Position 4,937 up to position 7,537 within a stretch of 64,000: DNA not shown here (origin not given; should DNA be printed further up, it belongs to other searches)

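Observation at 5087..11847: Tandem giant YYY-domain (DUF2298) membrane proteins, one fused to an ArnT/PMT-like GT-C module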

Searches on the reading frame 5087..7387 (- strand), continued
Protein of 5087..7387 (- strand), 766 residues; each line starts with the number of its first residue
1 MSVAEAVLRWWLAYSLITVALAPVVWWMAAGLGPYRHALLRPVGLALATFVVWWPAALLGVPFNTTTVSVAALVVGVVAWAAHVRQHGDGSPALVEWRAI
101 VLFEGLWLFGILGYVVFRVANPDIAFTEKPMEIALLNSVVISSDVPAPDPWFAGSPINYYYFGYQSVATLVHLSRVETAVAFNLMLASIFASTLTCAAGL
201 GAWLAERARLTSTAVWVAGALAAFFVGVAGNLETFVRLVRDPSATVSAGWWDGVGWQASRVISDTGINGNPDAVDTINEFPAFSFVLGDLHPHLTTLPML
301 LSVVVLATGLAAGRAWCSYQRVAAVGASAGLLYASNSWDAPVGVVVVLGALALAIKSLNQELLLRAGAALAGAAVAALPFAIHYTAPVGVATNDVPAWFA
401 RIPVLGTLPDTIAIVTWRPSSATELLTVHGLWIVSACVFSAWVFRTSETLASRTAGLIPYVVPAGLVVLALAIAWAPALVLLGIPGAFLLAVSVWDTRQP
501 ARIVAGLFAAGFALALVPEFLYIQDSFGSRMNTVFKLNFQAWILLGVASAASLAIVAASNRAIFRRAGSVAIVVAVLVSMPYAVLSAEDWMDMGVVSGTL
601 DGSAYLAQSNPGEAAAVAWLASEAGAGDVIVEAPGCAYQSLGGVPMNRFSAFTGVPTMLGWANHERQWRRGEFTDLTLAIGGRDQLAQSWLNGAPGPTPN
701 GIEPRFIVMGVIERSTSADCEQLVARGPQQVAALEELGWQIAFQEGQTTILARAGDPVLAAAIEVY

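Call 37: find_related_loci(query=A1, collection=genome_contigs, flank=8000)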
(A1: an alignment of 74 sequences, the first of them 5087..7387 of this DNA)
Query A1 (766 aa) in genome_contigs; peptide patterns used: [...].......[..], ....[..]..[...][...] (x = any residue, [..] = any of these).
599 stretches matched a pattern (row limit reached: there are more); 582 encode a relative of the query (tblastn E <= 1e-3); the best 80 are kept; 80 distinct loci.
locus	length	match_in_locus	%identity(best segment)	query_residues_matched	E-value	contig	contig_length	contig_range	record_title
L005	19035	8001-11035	47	1-764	0e+0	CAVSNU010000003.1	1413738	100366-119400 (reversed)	MAG: uncultured Chloroflexia bacterium isolate MFD03066.bin.1.56 genome assembly, contig: contig_26848, whole genome sho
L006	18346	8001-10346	34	10-753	5e-115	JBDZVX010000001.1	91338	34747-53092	MAG: Thermomicrobia bacterium isolate PE_soil7 NODE_27_length_91338, whole genome shotgun sequence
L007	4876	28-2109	37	72-753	2e-111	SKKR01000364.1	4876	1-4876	MAG: Thermomicrobiaceae bacterium isolate CSSed162cmA_173 CSSed16-2cmA-91398, whole genome shotgun sequence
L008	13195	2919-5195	33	8-754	8e-106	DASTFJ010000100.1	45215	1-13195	MAG TPA_asm: Thermomicrobiales bacterium isolate SMAG_U871 k141_1206733, whole genome shotgun sequence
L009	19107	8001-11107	34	1-761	1e-105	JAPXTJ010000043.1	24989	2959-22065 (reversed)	MAG: Thermomicrobiales bacterium isolate binned_ad_9.32 NODE_2373_length_24989_cov_2.130199, whole genome shotgun sequen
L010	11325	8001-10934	35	9-750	2e-102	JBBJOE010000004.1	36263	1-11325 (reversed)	MAG: Thermomicrobiales bacterium isolate RDP_SRG_21 NODE_301_length_36263_cov_8.926121, whole genome shotgun sequence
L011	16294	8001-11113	34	5-754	6e-97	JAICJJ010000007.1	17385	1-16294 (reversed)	MAG: Thermomicrobiales bacterium isolate GZL_FP_2_bin.163 k141_2932525_length_17385_cov_13.6054, whole genome shotgun se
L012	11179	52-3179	35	1-750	1e-96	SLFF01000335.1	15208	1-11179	MAG: Thermomicrobiaceae bacterium isolate CSSed162cmB_603 CSSed16-2cmB-10977, whole genome shotgun sequence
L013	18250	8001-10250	36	28-753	1e-97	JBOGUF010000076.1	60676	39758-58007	MAG: Thermomicrobiales bacterium isolate M3-S_metabat2.bin.186 k127_88461, whole genome shotgun sequence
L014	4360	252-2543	34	1-721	1e-92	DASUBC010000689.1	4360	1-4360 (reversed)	MAG TPA_asm: Thermomicrobiales bacterium isolate SMAG_U2511 k141_1304052, whole genome shotgun sequence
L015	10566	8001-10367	33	1-755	2e-91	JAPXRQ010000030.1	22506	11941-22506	MAG: Thermomicrobiales bacterium isolate binned_ad_9.134 NODE_2775_length_22506_cov_1.916261, whole genome shotgun seque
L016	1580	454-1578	50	6-384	4e-90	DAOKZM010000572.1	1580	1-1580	MAG TPA_asm: Thermomicrobiales bacterium isolate AMR_MDS_0050 NODE_31089_length_1580_cov_2.584918, whole genome shotgun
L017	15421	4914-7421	32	9-750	2e-82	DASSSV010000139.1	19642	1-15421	MAG TPA_asm: Thermomicrobiales bacterium isolate SMAG_U524 k141_1908281, whole genome shotgun sequence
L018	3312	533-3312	37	1-714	4e-81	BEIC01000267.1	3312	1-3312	Bacterium HR26 DNA, contig: NODE_7941_267, isolate: HRbin26, whole genome shotgun sequence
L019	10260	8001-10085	31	5-672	6e-78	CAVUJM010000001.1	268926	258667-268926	MAG: uncultured Chloroflexia bacterium isolate MFD01721.bin.3.252 genome assembly, contig: contig_12224, whole genome sh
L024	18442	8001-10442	31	8-750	4e-67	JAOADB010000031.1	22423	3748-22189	MAG: Caldilineales bacterium isolate SKW222 NODE_30_length_22423_cov_2.448179, whole genome shotgun sequence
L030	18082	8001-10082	33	34-751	2e-60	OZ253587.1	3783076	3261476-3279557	MAG: Chloroflexota bacterium isolate c48e1457-3bc6-4d91-b545-4e17b7aa62c7 genome assembly, chromosome: 1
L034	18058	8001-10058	32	37-669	8e-58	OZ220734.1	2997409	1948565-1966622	MAG: Dehalococcoidia bacterium isolate 0c714f15-409a-4665-a51d-e85178f2a5b0 genome assembly, chromosome: 1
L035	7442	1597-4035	29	1-750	8e-57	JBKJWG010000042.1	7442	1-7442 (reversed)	MAG: Anaerolineales bacterium isolate swi_bin.130 k127_8752682, whole genome shotgun sequence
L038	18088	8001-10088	29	10-671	1e-55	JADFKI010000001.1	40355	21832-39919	MAG: Chloroflexota bacterium isolate B47T1B5 B47T1B5_NODE559, whole genome shotgun sequence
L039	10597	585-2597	29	97-726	3e-55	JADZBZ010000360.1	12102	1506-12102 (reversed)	MAG: Acidobacteria bacterium isolate SJ70 c_000000806871, whole genome shotgun sequence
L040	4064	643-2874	30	7-669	2e-55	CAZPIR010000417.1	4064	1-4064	MAG TPA_asm: uncultured Anaerolineaceae bacterium isolate SRP272421_co4_372 genome assembly, contig: NODE_84248_length_4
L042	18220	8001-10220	30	39-716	2e-54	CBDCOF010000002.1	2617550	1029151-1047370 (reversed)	MAG: Dehalococcoidia bacterium isolate f6db25fd-3272-4cc8-8767-510b53d0c936 genome assembly, contig: contig_2, whole gen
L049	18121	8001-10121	26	96-727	6e-53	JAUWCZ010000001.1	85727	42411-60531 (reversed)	MAG: Chloroflexota bacterium isolate CSMAG_2151 CSMAG_2151_k141_2293269_length_85727_cov_10.2222, whole genome shotgun s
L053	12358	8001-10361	30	8-745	4e-52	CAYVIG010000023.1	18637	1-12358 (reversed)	MAG TPA_asm: uncultured Dehalococcoidia bacterium isolate SRP077602_co4_651 genome assembly, contig: NODE_5084_length_18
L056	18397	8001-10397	29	3-726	2e-51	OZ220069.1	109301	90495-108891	MAG: Dehalococcoidia bacterium isolate 04bbb1fd-b304-46d8-a6aa-ea4a1f3e4c6b genome assembly, chromosome: 14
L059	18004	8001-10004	26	32-672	1e-50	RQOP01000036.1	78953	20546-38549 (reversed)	MAG: SAR202 cluster bacterium isolate OSU_BB09 BB09_036, whole genome shotgun sequence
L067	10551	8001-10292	30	39-753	1e-49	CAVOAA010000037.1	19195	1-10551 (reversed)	MAG: Dehalococcoidia bacterium isolate CBN3_331.50 genome assembly, contig: Ga0302139_10000472, whole genome shotgun seq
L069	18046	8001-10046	31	39-669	1e-49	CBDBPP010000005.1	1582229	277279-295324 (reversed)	MAG: Dehalococcoidia bacterium isolate 211b6ac0-e8c4-4510-81f8-1c22125ec8ee genome assembly, contig: contig_5, whole gen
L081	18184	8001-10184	30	1-671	2e-47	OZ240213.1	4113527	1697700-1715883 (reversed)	MAG: Dehalococcoidia bacterium isolate 72fd1f58-039a-43d1-a234-fad5f02d9593 genome assembly, chromosome: 1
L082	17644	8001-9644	30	54-672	4e-47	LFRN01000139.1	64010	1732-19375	MAG: Candidatus Methanoculleus thermohydrogenotrophicum isolate DTU006 scaffold603, whole genome shotgun sequence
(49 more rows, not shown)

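Call 41: search_protein_families(library=pfam, proteins=[L040:3086-4064:+, L056:7021-7977:+, L042:13589-14710:+, L069:14209-15540:+, L053:6139-6915:+, L034:2238-3482:-, L067:2575-3612:-, L081:2751-3629:+, L049:12056-12760:+, L038:2463-3467:+], max_evalue=0.001)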
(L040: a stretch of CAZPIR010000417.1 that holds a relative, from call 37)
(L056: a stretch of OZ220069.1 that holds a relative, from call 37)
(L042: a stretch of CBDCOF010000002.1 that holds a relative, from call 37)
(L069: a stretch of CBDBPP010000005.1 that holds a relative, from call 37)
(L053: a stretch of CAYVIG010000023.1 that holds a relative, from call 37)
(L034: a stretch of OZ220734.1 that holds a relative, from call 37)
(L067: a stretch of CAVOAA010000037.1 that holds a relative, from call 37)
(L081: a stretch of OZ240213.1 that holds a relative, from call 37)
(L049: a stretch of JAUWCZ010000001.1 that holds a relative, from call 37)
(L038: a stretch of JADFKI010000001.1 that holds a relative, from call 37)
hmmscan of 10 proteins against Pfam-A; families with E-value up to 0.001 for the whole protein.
L040:3086-4064:+ (326 aa): 1 family
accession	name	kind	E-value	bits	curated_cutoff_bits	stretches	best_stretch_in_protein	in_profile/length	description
PF13231.12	PMT_2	-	5.8e-07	30.3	26.1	1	74-196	9-132/160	Dolichyl-phosphate-mannose-protein mannosyltransferase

L056:7021-7977:+ (318 aa): 10 families
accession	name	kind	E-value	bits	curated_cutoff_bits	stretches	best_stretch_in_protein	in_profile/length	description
PF00448.28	SRP54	-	2.5e-74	249.6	22.7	1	112-311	2-195/196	SRP54-type protein, GTPase domain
PF02881.24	SRP54_N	-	2.4e-13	50.5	22.4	1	22-86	2-75/75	SRP54-type protein, helical bundle domain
PF13604.12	AAA_30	-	2.4e-09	37.6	27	1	113-209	20-104/191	AAA domain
PF13401.12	AAA_22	-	2.9e-07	31.3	27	1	112-221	6-110/130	AAA domain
PF06414.18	Zeta_toxin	-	6.6e-06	26.1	22.3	1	109-218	14-120/199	Zeta toxin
PF13191.12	AAA_16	-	2.1e-05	25.5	32.6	1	112-239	25-140/167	AAA ATPase domain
PF13245.12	AAA_19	-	9e-05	23.1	25.1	1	104-211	4-110/134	AAA domain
PF01656.29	CbiA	-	0.0001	22.7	25.4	1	121-207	9-54/125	CobQ/CobB/MinD/ParA nucleotide binding domain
PF03266.21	NTPase_1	-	0.00018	21.9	23.9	0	114-142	2-30/168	NTPase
PF02223.23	Thymidylate_kin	-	0.0007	19.8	27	0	118-144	3-29/185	Thymidylate kinase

L042:13589-14710:+ (373 aa): 1 family
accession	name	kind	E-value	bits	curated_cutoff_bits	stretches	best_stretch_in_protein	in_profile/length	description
PF03706.18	LPG_synthase_TM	-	6e-59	200.4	33.4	1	20-326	2-299/302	Lysylphosphatidylglycerol synthase TM region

L069:14209-15540:+ (443 aa): 6 families
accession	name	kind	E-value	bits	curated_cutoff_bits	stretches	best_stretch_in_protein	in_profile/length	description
PF01593.30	Amino_oxidase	-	9.4e-32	111.3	19.8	1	10-411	1-418/443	Flavin containing amine oxidoreductase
PF13450.12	NAD_binding_8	-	6.5e-12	46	21.9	1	5-70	1-68/68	NAD(P)-binding Rossmann-like domain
PF01266.30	DAO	-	1.2e-07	32.1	27.9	1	3-41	2-40/353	FAD dependent oxidoreductase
PF00890.30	FAD_binding_2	-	2.4e-07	30.7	20.4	0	5-41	4-39/414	FAD binding domain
PF12831.13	FAD_oxidored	-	0.00031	20.6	27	0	4-44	3-43/416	FAD dependent oxidoreductase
PF03486.20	HI0933_like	-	0.00066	19.6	50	0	3-38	3-38/244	HI0933-like protein Rossmann domain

L053:6139-6915:+ (258 aa): 5 families
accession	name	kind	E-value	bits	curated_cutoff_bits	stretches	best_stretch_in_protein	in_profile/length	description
PF14622.11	Ribonucleas_3_3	-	4.9e-40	137.1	35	1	43-169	1-122/128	Ribonuclease-III-like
PF00636.31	Ribonuclease_3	-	1.5e-26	93.6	27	1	69-159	1-102/102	Ribonuclease III domain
PF00035.32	dsrm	-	5.1e-16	59.4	23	1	188-253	1-65/66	Double-stranded RNA binding motif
PF14709.13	DND1_DSRM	-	9.8e-05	23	25.7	1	188-233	3-49/80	double strand RNA binding domain from DEAD END PROTEIN 1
PF22935.1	RM44_endonuclase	-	0.00011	22.8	27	0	30-153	6-138/139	Large ribosomal subunit protein mL44, endonuclease domain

L034:2238-3482:- (414 aa): 3 families
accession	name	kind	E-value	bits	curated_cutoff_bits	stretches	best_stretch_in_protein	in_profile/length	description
PF01743.26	PolyA_pol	-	8.7e-26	91.2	23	1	33-159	1-126/126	Poly A polymerase head domain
PF12627.12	PolyA_pol_RNAbd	-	7.4e-07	29.3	22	1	184-243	1-60/64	Probable RNA and SrmB- binding site of polymerase A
PF13735.12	tRNA_NucTran2_2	-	3.2e-05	24.4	27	1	269-395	10-138/149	tRNA nucleotidyltransferase domain 2 putative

L067:2575-3612:- (345 aa): 4 families
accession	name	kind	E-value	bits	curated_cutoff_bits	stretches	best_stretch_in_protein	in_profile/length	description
PF00107.32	ADH_zinc_N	-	3.8e-33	114.6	31.8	1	180-308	1-128/129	Zinc-binding dehydrogenase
PF08240.17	ADH_N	-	7.6e-27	94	23.5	1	27-138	2-103/104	Alcohol dehydrogenase GroES-like domain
PF13602.12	ADH_zinc_N_2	-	5.9e-25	89.2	27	1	213-343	1-134/134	Zinc-binding dehydrogenase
PF02254.24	TrkA_N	-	0.00044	21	23.8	1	160-220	54-115/116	TrkA-N domain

L081:2751-3629:+ (292 aa): 2 families
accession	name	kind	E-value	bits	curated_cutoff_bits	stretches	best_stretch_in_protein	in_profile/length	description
PF07934.18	OGG_N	-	5.4e-18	65.7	23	1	19-120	7-115/115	8-oxoguanine DNA glycosylase, N-terminal domain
PF00730.31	HhH-GPD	-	2.4e-12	47.6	26.2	1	121-262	1-96/108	HhH-GPD superfamily base excision DNA repair protein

L049:12056-12760:+ (234 aa): 6 families
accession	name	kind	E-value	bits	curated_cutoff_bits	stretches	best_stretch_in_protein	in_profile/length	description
PF02224.24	Cytidylate_kin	-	5.1e-70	235.9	26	1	9-226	1-210/211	Cytidylate kinase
PF13189.12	Cytidylate_kin2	-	1.7e-10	41.8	28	1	9-191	2-151/176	Cytidylate kinase-like family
PF13238.12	AAA_18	-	1.6e-05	25.8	29.4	1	9-60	1-44/128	AAA domain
PF13207.12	AAA_17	-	0.00039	21.2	27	0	13-44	2-33/136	AAA domain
PF01712.25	dNK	-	0.00048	20.4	27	0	10-35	2-27/203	Deoxynucleoside kinase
PF01202.28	SKI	-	0.00095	19.7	22.1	0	16-43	2-29/159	Shikimate kinase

L038:2463-3467:+ (334 aa): 1 family
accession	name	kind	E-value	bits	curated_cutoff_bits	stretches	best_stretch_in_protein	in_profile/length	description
PF04203.18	Sortase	-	3.1e-19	69.4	26.6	1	191-330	1-125/125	Sortase domain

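Call 62: search_protein_families(library=pfam, proteins=[L082:1293-2372:-, L082:2383-3552:-, L082:3880-4947:+, L082:4818-6185:+, L082:6130-6915:-, L082:6881-7858:+, L082:7851-9848:+, L082:11676-12413:+, L082:13855-14952:-, L082:15099-16289:-], max_evalue=0.001)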
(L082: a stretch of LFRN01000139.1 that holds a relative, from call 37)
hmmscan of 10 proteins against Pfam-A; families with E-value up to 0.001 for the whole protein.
L082:1293-2372:- (359 aa): 0 families

L082:2383-3552:- (389 aa): 2 families
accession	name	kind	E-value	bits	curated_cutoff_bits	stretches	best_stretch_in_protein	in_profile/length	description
PF21011.2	CetZ_C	-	4.2e-74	248.3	21.6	1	175-363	1-179/180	Tubulin-like CetZ, C-terminal domain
PF00091.31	Tubulin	-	1.1e-30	107.8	33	1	3-173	2-187/190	Tubulin/FtsZ family, GTPase domain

L082:3880-4947:+ (355 aa): 1 family
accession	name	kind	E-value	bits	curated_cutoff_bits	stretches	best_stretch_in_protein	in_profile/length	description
PF14239.11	RRXRR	-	1.2e-39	136.4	25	1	3-156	1-154/174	RRXRR protein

L082:4818-6185:+ (455 aa): 3 families
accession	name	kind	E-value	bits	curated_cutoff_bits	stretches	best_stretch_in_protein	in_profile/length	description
PF01593.30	Amino_oxidase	-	1.5e-29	104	19.8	1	55-449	1-443/443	Flavin containing amine oxidoreductase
PF01266.30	DAO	-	4.9e-11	43.2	27.9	1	47-425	1-336/353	FAD dependent oxidoreductase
PF13450.12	NAD_binding_8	-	1.9e-09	38.1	21.9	1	50-112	1-66/68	NAD(P)-binding Rossmann-like domain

L082:6130-6915:- (261 aa): 0 families

L082:6881-7858:+ (325 aa): 1 family
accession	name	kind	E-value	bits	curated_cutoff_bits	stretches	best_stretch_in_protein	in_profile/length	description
PF03706.18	LPG_synthase_TM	-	1.1e-50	173.3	33.4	1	13-294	2-302/302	Lysylphosphatidylglycerol synthase TM region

L082:7851-9848:+ (665 aa): 1 family
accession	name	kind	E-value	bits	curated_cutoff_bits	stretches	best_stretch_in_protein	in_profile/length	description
PF10060.15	DUF2298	-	1e-109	368.1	27.8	1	45-476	1-487/488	Uncharacterized membrane protein (DUF2298)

L082:11676-12413:+ (245 aa): 0 families

L082:13855-14952:- (365 aa): 0 families

L082:15099-16289:- (396 aa): 1 family
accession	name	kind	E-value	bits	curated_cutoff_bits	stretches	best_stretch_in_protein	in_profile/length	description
PF11611.13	DUF4352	-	0.00061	20.5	25.9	0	271-369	14-103/122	Domain of unknown function (DUF4352)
